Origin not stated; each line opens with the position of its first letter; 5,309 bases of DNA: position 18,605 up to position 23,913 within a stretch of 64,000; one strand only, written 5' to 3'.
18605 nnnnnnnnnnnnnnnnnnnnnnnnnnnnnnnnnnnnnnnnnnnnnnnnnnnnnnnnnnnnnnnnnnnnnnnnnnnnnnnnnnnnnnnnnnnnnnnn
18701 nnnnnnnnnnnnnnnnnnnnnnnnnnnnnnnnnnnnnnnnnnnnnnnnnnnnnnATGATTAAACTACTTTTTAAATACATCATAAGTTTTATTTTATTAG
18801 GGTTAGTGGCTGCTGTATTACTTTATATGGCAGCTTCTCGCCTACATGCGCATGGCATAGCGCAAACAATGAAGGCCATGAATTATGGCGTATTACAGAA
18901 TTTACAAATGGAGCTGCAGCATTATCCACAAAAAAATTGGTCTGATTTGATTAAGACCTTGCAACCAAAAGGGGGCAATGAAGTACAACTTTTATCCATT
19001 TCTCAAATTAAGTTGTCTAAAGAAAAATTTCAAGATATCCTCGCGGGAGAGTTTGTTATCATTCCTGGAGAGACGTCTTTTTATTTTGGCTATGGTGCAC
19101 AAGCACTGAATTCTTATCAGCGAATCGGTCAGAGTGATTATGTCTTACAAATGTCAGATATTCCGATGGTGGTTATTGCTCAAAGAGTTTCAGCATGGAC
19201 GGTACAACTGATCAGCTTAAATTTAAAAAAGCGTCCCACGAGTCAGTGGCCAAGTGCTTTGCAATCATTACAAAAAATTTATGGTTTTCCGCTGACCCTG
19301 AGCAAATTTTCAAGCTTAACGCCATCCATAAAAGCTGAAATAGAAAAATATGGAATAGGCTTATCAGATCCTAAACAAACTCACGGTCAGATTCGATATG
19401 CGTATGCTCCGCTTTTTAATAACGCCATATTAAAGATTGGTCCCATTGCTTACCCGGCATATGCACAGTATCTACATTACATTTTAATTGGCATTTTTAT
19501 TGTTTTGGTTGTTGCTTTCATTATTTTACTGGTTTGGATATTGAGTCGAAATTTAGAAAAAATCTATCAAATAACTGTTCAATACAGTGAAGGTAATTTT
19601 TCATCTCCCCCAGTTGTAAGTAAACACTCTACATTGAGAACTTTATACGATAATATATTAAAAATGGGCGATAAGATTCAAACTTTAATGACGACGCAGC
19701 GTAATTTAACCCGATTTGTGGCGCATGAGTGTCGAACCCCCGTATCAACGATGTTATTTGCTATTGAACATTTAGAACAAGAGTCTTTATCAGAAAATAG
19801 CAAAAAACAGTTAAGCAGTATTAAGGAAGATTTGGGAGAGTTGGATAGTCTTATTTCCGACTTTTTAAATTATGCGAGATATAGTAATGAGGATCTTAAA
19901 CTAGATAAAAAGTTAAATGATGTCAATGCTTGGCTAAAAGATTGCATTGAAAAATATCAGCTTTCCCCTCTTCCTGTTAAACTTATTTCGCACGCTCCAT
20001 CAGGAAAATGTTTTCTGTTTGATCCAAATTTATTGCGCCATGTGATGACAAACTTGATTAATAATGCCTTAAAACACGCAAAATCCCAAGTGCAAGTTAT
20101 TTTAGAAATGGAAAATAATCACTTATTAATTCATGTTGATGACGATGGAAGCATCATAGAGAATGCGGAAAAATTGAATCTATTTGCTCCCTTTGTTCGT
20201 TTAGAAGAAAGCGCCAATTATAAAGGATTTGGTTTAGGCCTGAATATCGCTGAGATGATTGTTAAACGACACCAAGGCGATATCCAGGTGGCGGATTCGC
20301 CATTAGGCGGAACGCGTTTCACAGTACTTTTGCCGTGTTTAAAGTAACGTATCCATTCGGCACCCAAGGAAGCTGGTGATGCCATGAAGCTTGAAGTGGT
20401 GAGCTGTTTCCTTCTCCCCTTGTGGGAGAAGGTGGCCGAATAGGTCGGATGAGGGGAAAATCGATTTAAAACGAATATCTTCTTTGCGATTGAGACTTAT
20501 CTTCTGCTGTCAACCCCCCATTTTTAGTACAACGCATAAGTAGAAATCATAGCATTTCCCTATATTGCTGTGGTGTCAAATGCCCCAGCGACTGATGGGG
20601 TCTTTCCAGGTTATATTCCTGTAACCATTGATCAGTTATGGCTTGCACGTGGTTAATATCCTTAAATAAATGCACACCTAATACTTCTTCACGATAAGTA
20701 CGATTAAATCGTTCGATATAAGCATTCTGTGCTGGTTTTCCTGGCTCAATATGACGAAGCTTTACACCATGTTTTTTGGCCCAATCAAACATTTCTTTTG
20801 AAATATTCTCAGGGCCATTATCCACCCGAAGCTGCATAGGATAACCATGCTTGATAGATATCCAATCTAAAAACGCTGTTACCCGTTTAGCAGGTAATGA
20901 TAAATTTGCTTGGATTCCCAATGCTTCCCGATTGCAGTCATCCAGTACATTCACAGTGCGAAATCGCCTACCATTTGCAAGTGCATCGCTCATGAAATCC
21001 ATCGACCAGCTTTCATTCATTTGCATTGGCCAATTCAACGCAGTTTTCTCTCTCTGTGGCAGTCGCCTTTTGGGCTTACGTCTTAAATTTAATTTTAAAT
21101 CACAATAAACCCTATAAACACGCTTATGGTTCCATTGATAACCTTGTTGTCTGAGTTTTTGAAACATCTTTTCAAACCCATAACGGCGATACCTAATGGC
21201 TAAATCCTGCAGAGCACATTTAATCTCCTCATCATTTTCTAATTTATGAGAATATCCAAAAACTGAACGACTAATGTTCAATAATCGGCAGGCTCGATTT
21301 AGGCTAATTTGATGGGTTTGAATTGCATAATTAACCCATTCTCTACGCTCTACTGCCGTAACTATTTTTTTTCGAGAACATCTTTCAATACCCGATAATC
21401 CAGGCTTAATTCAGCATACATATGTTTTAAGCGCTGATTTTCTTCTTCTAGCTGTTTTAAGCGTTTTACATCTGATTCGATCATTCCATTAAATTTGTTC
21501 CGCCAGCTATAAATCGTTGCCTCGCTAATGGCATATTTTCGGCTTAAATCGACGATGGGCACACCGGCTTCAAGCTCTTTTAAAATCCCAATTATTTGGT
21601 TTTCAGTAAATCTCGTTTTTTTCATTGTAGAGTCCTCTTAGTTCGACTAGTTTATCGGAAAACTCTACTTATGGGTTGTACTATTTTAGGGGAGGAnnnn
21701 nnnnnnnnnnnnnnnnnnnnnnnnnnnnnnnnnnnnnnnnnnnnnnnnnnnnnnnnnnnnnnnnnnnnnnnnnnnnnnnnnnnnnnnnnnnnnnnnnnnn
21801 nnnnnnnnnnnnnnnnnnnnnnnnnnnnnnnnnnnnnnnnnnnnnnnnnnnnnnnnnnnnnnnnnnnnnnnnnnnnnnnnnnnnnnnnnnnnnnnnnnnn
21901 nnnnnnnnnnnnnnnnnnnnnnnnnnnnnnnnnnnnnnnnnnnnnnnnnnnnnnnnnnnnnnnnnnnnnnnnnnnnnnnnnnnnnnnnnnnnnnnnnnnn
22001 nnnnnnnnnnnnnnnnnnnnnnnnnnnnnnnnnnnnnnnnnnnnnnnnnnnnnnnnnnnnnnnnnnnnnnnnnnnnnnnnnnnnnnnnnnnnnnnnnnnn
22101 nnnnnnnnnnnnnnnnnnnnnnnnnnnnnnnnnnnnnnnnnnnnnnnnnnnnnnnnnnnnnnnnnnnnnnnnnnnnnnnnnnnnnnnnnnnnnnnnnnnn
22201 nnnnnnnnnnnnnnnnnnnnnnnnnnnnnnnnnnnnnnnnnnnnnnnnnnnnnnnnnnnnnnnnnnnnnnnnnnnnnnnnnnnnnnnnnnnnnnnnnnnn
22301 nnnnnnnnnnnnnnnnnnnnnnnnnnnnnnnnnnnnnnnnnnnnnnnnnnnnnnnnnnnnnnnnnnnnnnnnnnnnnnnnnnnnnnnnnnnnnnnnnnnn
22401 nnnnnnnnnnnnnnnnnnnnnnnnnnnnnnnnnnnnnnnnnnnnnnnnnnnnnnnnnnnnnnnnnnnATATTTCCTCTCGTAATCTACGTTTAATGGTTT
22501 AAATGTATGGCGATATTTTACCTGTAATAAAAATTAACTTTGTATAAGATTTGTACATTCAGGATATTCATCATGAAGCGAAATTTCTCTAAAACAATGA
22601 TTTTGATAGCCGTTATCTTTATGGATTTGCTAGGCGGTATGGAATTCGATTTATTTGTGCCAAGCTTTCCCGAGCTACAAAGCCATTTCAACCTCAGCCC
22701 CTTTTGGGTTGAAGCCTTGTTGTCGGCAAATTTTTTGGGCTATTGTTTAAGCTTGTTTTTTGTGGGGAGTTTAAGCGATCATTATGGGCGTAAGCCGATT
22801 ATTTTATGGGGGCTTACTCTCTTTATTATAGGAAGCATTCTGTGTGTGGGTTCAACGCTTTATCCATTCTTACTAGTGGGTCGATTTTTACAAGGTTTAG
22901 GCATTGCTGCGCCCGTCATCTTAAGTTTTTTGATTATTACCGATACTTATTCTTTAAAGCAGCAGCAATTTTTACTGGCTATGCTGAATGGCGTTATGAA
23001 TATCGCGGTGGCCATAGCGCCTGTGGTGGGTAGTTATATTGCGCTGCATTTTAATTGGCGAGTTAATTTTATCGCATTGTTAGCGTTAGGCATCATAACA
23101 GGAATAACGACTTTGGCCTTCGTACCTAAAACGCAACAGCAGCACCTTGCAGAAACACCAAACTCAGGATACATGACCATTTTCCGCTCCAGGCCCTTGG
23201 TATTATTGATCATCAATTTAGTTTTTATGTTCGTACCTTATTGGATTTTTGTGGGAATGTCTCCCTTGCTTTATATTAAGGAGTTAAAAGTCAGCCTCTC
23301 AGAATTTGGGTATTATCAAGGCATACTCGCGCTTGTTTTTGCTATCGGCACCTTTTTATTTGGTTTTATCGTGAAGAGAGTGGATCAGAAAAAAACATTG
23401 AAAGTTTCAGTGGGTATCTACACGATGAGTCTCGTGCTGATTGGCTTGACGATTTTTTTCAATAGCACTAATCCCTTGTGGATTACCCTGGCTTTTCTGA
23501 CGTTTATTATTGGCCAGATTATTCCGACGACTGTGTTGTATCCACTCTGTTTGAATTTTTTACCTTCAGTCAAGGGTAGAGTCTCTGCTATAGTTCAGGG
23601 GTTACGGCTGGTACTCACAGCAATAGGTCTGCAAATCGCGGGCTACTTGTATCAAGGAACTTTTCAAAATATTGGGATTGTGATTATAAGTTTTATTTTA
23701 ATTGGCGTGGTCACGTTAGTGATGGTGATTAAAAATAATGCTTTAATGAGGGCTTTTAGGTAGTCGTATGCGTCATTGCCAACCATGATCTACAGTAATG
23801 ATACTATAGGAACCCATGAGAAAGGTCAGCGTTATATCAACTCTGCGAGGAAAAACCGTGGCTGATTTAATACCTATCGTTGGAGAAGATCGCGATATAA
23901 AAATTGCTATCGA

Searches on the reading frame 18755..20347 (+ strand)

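Call 30: search_protein_families(library=pfam, proteins=[window:18755-20347:+], max_evalue=0.01)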
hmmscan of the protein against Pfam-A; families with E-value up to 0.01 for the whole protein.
window:18755-20347:+ (530 aa): 2 families
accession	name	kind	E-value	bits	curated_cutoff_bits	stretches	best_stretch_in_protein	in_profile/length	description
PF02518.31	HATPase_c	-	2.1e-22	80.1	26.4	1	423-527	2-108/111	Histidine kinase-, DNA gyrase B-, and HSP90-like ATPase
PF00512.31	HisKA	-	6.8e-11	42.5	26.9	1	315-377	2-64/66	His Kinase A (phospho-acceptor) domain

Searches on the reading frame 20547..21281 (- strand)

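Call 26: search_protein_families(library=pfam, proteins=[window:20547-21281:-], max_evalue=0.01)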
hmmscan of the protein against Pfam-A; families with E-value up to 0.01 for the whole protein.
window:20547-21281:- (244 aa): 5 families
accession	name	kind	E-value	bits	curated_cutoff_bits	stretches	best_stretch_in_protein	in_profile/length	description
PF13683.12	rve_3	-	4.6e-27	94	26.5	1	171-237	1-67/67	Integrase core domain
PF00665.32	rve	-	1.4e-16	61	32.6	1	87-183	3-102/102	Integrase core domain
PF13276.12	HTH_21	-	1.3e-08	35.4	28.1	1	17-72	3-60/60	HTH-like domain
PF13333.12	rve_2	-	8.5e-06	26.3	22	1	192-243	3-54/56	Integrase core domain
PF24764.1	rva_4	-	0.0077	16.4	26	0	107-204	24-120/194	Integrase core domain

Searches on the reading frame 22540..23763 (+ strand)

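Call 26: search_protein_families(library=pfam, proteins=[window:22540-23763:+], max_evalue=0.01)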
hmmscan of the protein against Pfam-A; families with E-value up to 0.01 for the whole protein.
window:22540-23763:+ (407 aa): 2 families
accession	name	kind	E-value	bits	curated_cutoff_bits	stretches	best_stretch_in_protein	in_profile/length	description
PF07690.21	MFS_1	-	7.5e-48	163.6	33.4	1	30-363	6-346/347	Major Facilitator Superfamily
PF00083.30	Sugar_tr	-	1.6e-09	37.7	22.3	1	55-195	46-188/452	Sugar (and other) transporter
